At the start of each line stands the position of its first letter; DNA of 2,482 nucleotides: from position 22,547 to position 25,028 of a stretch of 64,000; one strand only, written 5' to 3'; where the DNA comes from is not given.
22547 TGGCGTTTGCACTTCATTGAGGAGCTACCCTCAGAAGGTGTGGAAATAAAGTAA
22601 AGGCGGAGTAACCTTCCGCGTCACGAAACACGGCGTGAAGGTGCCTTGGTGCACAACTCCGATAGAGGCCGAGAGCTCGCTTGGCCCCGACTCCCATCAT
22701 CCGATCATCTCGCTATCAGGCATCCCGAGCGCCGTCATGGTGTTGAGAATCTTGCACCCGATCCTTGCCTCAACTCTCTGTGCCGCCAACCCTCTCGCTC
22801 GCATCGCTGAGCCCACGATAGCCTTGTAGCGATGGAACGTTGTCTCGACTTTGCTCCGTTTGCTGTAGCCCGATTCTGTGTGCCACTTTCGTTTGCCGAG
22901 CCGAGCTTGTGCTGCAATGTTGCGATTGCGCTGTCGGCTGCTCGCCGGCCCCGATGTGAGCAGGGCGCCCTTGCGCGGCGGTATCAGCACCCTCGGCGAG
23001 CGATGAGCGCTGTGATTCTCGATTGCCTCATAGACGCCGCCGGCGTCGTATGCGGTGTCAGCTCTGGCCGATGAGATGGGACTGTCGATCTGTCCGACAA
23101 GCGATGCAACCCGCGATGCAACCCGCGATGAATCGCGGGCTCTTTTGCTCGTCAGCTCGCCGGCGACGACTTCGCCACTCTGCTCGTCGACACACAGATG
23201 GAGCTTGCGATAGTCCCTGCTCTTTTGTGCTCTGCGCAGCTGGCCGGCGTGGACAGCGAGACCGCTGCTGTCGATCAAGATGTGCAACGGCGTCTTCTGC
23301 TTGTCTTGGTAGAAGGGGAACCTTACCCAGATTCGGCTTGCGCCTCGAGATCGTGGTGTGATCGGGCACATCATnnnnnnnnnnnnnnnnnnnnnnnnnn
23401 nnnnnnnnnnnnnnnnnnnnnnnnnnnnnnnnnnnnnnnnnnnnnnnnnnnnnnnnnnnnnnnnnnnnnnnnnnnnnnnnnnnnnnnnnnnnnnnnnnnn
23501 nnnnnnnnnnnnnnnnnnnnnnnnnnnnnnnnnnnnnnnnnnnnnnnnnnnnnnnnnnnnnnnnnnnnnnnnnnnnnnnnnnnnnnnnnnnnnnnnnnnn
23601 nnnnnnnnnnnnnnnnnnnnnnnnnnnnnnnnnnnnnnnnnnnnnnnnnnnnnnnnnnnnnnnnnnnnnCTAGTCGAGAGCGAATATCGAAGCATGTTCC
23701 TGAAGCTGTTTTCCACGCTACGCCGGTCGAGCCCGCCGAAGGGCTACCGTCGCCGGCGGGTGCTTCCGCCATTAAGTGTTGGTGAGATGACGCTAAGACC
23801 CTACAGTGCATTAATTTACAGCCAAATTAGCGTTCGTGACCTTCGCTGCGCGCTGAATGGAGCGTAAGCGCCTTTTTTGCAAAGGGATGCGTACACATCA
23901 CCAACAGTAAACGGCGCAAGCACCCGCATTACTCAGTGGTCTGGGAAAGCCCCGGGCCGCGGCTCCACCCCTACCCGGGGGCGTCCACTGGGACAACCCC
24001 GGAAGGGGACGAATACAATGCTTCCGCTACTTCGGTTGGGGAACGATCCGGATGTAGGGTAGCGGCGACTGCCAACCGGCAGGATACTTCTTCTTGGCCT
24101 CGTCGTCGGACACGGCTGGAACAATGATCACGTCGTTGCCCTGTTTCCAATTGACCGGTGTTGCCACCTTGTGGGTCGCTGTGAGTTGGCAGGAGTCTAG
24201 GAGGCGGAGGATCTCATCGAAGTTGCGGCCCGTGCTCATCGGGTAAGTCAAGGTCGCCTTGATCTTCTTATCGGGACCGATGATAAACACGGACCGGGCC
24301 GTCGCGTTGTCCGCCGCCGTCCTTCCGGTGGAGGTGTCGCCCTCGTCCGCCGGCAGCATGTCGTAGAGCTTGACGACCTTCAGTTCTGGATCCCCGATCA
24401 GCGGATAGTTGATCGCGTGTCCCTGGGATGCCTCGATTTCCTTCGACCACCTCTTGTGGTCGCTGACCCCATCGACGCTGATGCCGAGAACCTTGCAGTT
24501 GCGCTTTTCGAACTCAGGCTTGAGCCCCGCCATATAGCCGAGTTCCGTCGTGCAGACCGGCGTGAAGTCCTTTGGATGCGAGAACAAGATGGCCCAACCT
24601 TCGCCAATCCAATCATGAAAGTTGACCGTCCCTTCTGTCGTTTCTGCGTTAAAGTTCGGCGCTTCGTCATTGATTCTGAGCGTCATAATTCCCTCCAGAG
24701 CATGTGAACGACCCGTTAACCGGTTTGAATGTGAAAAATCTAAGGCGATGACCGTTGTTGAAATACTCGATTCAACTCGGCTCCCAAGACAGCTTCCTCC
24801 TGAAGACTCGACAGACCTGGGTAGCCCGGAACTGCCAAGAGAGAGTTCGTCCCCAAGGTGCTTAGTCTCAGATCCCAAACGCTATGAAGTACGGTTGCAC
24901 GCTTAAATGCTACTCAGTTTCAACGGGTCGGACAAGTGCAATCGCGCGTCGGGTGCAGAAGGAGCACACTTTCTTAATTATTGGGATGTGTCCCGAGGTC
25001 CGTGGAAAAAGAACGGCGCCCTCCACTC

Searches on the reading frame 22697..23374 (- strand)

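Call 62: search_protein_families(library=pfam, proteins=[window:22697-23374:-], max_evalue=0.001)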
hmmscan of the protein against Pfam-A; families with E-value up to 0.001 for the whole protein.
window:22697-23374:- (225 aa): 1 family
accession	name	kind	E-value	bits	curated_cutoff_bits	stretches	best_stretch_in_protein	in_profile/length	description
PF01609.27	DDE_Tnp_1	-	5.6e-15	56.1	23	1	28-210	3-198/200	Transposase DDE domain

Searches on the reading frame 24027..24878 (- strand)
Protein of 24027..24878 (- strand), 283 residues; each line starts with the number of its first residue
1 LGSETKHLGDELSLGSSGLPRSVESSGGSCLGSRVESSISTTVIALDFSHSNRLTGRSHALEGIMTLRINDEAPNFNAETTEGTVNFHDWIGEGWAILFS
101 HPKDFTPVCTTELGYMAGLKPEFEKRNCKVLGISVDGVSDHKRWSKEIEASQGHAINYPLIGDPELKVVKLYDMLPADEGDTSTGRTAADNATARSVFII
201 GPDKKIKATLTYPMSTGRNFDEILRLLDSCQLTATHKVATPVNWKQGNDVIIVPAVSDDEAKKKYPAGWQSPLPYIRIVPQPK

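Call 62: search_protein_families(library=pfam, proteins=[window:24027-24878:-], max_evalue=0.001)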
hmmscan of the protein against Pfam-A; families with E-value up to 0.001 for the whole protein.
window:24027-24878:- (283 aa): 3 families
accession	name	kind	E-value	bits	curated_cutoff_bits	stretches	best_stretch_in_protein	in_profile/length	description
PF00578.27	AhpC-TSA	-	4.7e-31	107.7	26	1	69-208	1-123/124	AhpC/TSA family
PF10417.14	1-cysPrx_C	-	4.9e-12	46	21.1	1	231-267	3-40/41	C-terminal domain of 1-Cys peroxiredoxin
PF08534.16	Redoxin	-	1.7e-10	41.3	26.6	1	70-219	3-140/148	Redoxin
